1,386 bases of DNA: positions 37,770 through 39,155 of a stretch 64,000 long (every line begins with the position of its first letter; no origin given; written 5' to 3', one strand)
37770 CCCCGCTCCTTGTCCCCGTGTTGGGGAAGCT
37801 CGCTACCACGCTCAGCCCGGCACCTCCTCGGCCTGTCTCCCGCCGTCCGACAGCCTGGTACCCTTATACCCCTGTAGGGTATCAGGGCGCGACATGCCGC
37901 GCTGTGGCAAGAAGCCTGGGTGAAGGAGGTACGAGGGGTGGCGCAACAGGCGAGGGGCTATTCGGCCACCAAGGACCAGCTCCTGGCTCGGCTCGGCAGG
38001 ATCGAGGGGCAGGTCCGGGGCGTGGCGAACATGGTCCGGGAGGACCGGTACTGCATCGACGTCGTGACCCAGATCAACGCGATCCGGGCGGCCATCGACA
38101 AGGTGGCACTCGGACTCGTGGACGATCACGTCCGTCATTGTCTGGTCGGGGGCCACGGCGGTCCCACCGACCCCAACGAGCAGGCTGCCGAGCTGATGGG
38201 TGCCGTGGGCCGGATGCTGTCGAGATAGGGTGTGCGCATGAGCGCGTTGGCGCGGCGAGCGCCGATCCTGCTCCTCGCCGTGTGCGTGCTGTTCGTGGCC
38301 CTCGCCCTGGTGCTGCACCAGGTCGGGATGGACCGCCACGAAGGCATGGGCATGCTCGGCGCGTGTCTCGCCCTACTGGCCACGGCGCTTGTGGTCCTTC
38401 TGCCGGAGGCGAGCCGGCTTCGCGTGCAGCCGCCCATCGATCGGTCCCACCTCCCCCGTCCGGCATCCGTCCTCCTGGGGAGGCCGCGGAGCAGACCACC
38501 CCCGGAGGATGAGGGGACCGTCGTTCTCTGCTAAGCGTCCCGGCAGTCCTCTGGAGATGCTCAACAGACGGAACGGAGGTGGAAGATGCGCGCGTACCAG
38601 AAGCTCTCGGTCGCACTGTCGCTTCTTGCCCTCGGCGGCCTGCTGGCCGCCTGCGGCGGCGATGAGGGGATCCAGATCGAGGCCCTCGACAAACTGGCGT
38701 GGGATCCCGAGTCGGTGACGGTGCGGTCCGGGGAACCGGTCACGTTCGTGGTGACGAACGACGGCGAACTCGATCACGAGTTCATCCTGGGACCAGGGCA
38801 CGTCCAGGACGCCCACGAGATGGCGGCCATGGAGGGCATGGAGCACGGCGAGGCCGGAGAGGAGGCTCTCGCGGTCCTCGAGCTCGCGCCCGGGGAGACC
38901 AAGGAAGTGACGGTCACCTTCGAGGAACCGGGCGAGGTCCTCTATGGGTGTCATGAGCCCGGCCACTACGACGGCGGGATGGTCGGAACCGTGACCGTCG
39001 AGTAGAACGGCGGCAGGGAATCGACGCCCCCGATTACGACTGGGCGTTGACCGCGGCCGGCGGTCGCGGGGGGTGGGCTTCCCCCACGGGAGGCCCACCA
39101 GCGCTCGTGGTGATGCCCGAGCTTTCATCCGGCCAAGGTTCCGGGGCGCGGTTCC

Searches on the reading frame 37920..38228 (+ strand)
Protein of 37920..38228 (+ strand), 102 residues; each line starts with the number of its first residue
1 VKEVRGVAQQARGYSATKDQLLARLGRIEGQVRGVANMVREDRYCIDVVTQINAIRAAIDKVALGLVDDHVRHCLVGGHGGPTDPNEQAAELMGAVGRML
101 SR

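Call 8: search_protein_families(library=pfam, proteins=[window:37920-38228:+], max_evalue=0.001)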
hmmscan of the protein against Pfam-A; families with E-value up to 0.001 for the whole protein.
window:37920-38228:+ (102 aa): 1 family
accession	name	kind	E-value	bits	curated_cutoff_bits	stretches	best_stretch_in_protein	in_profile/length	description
PF02583.22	Trns_repr_metal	-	1.2e-26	93.4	22.8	1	18-96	2-76/78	Metal-sensitive transcriptional repressor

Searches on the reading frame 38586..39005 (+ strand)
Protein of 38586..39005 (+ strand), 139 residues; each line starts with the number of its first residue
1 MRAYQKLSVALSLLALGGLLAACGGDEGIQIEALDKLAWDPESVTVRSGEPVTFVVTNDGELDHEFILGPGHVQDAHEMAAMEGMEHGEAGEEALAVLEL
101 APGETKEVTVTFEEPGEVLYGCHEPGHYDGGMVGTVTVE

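Call 8: search_protein_families(library=pfam, proteins=[window:38586-39005:+], max_evalue=0.001)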
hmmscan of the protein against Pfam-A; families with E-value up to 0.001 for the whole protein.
window:38586-39005:+ (139 aa): 3 families
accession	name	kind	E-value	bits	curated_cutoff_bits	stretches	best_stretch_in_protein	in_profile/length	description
PF00127.26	Copper-bind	-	1e-10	42.4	21.2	1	35-139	10-99/99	Copper binding proteins, plastocyanin/azurin family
PF13473.12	Cupredoxin_1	-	3.5e-05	24.2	27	0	26-68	20-61/104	Cupredoxin-like domain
PF07731.20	Cu-oxidase_2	-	0.00083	19.6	20.4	0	42-139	33-134/137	Multicopper oxidase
